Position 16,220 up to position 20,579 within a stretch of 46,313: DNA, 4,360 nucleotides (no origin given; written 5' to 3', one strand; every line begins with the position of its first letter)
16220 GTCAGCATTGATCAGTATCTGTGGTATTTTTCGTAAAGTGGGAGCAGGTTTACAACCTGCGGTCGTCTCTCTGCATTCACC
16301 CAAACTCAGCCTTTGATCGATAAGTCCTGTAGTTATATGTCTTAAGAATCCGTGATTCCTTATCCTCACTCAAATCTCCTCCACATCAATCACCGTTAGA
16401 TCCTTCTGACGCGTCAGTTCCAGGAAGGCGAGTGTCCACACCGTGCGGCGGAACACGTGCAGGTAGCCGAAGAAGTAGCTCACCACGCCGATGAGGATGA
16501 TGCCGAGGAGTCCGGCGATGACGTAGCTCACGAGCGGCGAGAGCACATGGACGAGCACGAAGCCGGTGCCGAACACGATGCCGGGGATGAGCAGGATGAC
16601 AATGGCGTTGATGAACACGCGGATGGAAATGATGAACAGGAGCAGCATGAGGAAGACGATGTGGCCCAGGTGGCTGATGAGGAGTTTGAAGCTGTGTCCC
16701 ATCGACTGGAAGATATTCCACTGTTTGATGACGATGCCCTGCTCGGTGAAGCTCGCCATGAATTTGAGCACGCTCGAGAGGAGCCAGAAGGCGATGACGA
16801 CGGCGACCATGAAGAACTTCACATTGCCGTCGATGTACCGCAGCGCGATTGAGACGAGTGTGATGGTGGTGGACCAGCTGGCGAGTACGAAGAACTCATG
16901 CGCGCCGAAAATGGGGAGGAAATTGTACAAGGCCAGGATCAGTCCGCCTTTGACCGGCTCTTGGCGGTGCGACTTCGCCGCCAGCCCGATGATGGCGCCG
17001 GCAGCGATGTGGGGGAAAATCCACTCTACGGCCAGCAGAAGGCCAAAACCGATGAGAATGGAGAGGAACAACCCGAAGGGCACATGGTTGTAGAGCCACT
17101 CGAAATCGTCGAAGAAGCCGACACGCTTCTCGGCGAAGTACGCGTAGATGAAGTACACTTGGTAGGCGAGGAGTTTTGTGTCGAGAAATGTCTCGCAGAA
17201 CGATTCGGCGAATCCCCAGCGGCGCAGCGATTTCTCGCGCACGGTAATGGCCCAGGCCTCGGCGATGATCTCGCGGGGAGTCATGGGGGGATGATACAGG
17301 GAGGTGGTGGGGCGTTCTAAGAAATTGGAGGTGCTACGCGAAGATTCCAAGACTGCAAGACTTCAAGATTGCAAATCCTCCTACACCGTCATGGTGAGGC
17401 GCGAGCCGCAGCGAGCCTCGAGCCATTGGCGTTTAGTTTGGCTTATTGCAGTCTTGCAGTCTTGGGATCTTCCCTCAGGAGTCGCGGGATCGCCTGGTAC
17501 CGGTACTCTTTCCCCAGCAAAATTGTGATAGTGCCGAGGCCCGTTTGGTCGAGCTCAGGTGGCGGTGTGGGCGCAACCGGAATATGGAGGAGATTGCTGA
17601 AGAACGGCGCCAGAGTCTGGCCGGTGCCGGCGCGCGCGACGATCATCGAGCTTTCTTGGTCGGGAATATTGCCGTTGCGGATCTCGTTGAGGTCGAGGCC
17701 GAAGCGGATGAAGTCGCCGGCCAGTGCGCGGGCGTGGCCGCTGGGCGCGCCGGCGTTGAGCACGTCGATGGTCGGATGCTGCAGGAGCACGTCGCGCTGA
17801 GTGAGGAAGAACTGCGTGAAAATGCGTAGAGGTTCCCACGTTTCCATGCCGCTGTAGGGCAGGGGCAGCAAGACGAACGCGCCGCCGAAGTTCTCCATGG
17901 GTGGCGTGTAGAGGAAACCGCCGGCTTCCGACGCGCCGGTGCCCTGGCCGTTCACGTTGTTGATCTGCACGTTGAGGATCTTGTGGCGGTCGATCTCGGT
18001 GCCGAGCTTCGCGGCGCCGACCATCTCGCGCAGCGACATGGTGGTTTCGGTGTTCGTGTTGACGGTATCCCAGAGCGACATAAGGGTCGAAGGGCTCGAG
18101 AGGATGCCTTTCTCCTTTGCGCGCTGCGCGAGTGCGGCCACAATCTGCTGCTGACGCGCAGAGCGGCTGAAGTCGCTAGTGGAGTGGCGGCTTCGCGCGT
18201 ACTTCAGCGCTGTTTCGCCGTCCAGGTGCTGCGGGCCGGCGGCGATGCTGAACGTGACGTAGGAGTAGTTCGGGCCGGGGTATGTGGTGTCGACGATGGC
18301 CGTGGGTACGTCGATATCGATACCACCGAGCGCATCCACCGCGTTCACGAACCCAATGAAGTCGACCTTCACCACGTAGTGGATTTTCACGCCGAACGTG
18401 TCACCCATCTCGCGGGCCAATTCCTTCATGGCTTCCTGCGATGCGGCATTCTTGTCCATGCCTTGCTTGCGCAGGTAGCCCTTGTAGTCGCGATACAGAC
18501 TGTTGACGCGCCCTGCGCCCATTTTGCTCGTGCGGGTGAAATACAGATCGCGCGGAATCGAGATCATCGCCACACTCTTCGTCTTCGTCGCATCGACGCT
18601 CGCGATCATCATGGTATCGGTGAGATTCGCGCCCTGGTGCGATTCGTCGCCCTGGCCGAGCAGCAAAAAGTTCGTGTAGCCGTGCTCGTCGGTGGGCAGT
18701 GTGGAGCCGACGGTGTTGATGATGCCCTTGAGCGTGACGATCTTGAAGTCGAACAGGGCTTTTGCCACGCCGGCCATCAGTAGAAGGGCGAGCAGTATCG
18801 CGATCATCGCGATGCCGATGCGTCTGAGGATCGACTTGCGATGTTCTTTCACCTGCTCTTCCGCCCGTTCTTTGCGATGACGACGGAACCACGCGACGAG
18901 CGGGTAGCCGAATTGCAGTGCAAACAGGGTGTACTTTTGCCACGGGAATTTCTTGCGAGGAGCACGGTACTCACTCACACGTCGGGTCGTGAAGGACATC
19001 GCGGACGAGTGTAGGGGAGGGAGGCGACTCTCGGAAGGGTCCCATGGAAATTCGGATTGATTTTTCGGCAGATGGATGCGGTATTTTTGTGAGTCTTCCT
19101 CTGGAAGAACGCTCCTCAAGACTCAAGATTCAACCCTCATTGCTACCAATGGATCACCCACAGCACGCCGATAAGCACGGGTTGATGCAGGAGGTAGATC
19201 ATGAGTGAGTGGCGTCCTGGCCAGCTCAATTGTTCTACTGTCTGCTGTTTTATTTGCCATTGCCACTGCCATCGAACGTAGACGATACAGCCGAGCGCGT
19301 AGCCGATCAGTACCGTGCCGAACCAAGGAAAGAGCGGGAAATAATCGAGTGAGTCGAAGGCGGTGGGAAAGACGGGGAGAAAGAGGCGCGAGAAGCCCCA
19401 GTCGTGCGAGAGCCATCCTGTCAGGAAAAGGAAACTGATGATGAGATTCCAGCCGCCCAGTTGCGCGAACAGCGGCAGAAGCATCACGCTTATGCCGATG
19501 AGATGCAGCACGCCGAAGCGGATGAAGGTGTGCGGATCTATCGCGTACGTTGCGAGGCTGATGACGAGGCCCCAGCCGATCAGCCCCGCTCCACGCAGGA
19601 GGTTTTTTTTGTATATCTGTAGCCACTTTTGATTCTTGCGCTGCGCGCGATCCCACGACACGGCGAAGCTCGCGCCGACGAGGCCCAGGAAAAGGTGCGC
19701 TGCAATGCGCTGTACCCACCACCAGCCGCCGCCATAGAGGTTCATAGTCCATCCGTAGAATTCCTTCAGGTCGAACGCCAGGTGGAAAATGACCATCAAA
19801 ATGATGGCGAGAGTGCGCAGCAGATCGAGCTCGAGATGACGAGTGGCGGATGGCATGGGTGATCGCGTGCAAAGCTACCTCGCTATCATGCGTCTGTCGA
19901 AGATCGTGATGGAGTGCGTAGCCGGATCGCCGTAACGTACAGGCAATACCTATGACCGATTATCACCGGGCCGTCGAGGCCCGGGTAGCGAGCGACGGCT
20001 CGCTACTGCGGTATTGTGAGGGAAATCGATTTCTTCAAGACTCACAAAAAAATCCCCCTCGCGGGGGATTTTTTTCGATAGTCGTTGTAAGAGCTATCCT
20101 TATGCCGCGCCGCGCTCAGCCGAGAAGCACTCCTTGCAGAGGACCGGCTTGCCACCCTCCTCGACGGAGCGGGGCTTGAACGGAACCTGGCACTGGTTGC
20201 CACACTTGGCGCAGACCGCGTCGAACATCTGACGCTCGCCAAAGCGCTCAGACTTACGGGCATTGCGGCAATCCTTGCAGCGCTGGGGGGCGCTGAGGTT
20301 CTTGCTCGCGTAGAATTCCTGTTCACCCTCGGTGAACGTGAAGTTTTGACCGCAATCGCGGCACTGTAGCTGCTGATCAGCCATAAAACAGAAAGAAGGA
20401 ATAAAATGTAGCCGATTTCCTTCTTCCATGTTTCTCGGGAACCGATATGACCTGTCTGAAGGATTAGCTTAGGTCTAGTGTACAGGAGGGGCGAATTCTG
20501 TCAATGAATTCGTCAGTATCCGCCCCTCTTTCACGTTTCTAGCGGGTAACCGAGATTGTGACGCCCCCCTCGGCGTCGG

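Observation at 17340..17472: MITE-like elements with 22-nt terminal inverted repeats built from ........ octamers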

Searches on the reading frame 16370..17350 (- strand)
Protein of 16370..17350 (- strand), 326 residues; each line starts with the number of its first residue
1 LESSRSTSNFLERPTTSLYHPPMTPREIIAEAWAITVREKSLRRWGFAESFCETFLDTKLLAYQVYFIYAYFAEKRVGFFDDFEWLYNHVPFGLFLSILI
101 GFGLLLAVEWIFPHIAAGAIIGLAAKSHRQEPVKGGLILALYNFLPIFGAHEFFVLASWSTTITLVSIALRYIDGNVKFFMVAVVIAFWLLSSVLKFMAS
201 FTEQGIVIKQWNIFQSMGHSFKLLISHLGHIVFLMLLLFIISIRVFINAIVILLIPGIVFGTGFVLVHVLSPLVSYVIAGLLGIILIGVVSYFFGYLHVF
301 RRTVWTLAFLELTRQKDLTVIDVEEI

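Call 10: search_protein_families(library=pfam, proteins=[window:16370-17350:-], max_evalue=0.001)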
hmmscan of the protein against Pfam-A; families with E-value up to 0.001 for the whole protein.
window:16370-17350:- (326 aa): 0 families

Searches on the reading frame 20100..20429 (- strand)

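Call 28: search_protein_families(library=pfam, proteins=[window:20100-20429:-], max_evalue=0.001)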
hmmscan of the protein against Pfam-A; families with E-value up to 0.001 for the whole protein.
window:20100-20429:- (109 aa): 2 families
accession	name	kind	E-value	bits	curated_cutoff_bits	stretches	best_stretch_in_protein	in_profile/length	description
PF13451.12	zf_Tbcl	-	3.4e-17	62.6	24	1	18-62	2-47/48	Probable treble clef domain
PF23477.1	zf_Tbcl_2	-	4e-15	55.6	27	1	66-106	1-37/37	Probable treble clef zinc finger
